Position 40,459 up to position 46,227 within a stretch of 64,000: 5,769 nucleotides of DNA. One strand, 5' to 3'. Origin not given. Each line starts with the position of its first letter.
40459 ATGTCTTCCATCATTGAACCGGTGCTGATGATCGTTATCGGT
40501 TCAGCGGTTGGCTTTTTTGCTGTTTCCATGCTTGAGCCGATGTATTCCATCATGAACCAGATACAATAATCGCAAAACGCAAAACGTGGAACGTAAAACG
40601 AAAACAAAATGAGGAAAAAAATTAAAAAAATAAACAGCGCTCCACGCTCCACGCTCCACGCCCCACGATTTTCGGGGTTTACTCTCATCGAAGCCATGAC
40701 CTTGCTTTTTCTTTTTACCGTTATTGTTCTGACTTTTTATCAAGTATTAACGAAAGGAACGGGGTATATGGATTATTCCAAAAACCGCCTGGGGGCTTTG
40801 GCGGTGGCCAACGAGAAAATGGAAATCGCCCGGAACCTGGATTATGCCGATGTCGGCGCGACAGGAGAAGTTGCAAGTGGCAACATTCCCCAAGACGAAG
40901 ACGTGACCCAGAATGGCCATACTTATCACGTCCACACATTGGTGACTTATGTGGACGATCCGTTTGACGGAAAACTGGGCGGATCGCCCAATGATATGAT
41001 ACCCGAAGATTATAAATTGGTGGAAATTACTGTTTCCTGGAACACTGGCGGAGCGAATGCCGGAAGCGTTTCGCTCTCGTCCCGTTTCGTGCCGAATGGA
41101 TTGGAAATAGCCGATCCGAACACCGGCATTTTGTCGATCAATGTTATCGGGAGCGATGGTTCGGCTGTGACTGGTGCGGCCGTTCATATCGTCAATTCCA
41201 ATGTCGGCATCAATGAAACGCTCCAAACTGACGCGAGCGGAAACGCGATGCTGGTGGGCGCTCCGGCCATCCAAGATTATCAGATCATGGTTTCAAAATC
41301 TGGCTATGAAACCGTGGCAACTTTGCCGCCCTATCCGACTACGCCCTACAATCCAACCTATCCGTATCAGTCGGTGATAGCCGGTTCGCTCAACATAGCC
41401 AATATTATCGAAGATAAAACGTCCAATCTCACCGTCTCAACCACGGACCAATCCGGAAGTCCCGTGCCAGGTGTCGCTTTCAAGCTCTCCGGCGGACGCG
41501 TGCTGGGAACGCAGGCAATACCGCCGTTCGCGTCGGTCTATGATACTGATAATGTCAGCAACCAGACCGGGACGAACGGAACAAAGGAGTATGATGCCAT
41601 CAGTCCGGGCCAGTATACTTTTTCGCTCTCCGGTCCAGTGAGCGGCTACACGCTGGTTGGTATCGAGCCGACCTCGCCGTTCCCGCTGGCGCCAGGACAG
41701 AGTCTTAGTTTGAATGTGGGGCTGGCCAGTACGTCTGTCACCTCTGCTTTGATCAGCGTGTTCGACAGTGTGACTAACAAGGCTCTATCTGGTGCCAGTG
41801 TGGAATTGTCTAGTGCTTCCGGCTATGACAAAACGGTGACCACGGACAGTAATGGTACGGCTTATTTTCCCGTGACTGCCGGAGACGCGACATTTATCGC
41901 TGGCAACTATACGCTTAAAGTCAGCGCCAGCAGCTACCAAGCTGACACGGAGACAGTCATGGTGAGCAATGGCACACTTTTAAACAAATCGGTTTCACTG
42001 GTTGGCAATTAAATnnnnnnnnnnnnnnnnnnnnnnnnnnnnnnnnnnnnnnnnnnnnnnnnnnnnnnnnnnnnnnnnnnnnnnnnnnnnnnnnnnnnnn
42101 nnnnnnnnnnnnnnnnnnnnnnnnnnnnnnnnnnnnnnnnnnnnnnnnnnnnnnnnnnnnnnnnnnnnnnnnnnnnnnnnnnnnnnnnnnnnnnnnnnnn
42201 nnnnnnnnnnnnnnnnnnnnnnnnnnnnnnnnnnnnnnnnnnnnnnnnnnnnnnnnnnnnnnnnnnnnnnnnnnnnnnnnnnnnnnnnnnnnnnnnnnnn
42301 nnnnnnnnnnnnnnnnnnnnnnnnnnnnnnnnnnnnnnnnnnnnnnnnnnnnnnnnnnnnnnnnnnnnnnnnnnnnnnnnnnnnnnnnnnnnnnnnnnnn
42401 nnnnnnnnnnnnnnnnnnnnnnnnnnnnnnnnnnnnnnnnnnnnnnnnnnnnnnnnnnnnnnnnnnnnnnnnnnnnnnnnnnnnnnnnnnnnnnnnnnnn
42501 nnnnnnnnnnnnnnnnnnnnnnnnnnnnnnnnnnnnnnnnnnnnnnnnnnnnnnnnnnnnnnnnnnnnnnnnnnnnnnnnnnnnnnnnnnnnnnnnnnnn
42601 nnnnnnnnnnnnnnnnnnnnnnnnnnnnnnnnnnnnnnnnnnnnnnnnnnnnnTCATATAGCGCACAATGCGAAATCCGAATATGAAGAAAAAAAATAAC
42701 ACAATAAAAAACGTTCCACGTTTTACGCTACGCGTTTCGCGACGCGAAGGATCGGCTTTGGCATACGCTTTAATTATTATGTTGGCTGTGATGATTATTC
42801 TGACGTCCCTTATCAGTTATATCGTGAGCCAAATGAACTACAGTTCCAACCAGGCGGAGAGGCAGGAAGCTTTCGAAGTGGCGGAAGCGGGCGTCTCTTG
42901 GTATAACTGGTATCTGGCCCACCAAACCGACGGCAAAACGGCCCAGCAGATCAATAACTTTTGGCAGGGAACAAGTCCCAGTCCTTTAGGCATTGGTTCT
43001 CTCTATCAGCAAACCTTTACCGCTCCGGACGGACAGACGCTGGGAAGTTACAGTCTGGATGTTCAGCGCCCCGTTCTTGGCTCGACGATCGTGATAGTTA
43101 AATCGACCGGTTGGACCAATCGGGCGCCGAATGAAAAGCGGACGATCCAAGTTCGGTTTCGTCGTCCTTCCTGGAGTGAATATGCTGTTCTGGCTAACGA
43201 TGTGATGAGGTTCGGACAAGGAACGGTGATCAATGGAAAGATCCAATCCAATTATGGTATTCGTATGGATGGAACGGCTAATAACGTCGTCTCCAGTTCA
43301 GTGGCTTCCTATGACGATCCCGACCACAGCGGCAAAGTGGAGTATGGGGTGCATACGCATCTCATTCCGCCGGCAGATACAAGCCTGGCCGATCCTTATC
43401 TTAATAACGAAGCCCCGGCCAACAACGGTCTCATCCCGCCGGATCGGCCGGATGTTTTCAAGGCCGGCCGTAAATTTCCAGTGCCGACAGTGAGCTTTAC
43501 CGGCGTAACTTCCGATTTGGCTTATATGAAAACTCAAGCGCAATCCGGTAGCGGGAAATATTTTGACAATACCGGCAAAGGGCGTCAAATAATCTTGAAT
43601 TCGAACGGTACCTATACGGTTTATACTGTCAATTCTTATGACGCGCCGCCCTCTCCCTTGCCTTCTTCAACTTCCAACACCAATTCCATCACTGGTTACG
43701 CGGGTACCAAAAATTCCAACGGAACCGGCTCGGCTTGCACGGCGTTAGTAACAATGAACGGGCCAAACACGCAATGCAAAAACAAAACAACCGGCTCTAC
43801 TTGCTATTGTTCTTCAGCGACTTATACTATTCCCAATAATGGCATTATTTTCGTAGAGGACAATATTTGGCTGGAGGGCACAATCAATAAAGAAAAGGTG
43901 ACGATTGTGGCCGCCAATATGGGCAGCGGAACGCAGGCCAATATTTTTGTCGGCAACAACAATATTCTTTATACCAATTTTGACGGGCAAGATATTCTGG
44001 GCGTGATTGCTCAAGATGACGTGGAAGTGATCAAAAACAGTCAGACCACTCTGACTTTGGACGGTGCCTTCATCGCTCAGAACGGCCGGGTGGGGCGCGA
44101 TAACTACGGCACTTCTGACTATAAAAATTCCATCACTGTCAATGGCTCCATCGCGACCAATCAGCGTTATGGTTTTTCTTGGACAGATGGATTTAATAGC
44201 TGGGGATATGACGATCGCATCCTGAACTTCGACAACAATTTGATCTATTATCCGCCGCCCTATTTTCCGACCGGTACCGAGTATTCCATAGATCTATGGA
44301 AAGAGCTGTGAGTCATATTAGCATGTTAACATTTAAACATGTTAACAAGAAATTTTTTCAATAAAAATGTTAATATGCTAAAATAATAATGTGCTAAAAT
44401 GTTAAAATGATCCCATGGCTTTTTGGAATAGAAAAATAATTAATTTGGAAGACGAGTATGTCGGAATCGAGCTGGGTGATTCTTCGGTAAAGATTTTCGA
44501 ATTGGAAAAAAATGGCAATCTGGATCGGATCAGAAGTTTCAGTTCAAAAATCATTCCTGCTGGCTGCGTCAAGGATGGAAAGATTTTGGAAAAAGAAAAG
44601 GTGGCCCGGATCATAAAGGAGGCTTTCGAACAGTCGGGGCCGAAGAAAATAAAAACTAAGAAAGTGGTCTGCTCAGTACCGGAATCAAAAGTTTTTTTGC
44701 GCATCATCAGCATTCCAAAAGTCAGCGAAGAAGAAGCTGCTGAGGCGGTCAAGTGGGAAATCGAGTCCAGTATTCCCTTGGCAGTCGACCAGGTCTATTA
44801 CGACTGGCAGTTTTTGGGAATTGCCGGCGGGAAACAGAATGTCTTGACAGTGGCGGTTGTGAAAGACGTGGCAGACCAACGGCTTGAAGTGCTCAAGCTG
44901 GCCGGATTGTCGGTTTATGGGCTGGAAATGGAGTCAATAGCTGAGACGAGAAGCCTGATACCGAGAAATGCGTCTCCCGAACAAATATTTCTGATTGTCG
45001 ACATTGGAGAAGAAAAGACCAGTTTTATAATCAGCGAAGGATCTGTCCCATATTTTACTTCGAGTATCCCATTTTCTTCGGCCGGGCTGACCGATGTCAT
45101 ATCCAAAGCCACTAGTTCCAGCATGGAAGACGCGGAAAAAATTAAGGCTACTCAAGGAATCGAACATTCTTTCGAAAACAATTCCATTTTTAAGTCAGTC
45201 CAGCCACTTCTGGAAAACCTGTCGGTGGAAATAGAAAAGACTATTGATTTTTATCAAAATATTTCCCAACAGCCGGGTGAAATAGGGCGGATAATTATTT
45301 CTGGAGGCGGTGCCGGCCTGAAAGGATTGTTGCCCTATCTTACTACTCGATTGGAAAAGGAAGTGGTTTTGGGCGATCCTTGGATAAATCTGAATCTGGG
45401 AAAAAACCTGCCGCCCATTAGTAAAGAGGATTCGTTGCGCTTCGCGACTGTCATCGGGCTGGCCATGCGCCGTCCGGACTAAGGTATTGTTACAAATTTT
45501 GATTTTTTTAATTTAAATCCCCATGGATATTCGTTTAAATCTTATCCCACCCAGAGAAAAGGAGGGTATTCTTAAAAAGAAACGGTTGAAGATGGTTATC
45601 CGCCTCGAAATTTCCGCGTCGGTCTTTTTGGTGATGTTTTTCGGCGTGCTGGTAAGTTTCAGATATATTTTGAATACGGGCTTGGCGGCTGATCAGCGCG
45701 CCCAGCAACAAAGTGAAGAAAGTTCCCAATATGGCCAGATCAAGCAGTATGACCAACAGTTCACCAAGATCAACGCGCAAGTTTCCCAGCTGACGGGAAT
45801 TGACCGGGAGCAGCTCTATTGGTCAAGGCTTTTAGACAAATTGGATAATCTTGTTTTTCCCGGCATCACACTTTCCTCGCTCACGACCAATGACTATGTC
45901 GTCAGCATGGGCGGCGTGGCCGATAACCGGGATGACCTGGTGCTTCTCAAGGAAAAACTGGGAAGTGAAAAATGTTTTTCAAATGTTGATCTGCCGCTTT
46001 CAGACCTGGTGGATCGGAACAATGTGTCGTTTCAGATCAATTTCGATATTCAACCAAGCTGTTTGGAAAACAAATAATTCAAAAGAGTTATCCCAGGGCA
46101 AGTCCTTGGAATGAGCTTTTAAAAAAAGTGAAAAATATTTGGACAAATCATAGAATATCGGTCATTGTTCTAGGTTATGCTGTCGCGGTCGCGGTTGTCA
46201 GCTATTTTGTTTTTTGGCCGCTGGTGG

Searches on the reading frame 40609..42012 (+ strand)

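Call 63: search_protein_families(library=pfam, proteins=[window:40609-42012:+], max_evalue=0.00001)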
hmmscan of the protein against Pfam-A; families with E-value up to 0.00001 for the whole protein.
window:40609-42012:+ (467 aa): 3 families
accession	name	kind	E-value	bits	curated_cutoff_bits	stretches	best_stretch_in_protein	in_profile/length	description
PF13620.12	CarboxypepD_reg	-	3.9e-16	59.6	32.3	2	177-237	4-63/82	Carboxypeptidase regulatory-like domain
PF17802.7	SpaA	-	3.5e-10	40.4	23.1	0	385-448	8-70/91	Prealbumin-like fold domain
PF13715.12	CarbopepD_reg_2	-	5.1e-06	26.9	32.2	0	384-459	5-71/88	CarboxypepD_reg-like domain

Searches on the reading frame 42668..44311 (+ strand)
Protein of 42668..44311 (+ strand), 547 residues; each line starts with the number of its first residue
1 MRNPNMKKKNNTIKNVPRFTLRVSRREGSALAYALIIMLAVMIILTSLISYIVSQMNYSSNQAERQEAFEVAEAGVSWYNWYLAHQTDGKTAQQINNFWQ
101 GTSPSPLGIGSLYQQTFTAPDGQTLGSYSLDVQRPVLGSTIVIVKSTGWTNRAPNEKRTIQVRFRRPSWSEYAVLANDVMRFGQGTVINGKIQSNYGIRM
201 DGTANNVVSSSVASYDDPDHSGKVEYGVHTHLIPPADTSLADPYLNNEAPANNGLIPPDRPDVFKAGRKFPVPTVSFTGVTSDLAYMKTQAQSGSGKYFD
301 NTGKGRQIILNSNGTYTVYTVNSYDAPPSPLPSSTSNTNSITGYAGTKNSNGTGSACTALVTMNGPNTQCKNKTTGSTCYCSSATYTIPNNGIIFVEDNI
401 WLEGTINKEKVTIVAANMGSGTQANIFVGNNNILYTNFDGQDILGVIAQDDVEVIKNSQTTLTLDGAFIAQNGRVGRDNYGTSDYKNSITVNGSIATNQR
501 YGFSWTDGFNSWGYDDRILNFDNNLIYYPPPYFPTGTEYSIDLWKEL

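Call 63: search_protein_families(library=pfam, proteins=[window:42668-44311:+], max_evalue=0.00001)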
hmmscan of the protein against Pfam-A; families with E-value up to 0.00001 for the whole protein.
window:42668-44311:+ (547 aa): 1 family
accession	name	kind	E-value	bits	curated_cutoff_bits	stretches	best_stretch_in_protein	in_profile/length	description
PF14341.11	PilX_N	-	5.5e-08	33.1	25.5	1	28-76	2-50/51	PilX N-terminal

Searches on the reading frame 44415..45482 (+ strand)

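Call 63: search_protein_families(library=pfam, proteins=[window:44415-45482:+], max_evalue=0.00001)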
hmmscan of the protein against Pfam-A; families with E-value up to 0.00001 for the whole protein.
window:44415-45482:+ (355 aa): 2 families
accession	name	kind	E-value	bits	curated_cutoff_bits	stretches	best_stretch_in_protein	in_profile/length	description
PF11104.14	PilM_2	-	1.3e-46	159.6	27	1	17-353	1-339/340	Type IV pilus assembly protein PilM;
PF14450.12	FtsA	-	2e-13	51.2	31.8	1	194-348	2-127/127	Cell division protein FtsA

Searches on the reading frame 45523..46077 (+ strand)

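Call 63: search_protein_families(library=pfam, proteins=[window:45523-46077:+], max_evalue=0.00001)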
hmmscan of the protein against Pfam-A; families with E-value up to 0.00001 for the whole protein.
window:45523-46077:+ (184 aa): 1 family
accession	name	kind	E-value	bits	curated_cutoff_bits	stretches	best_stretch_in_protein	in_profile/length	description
PF05137.18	PilN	-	3.9e-06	27.3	22.8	1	102-175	1-77/78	Fimbrial assembly protein (PilN)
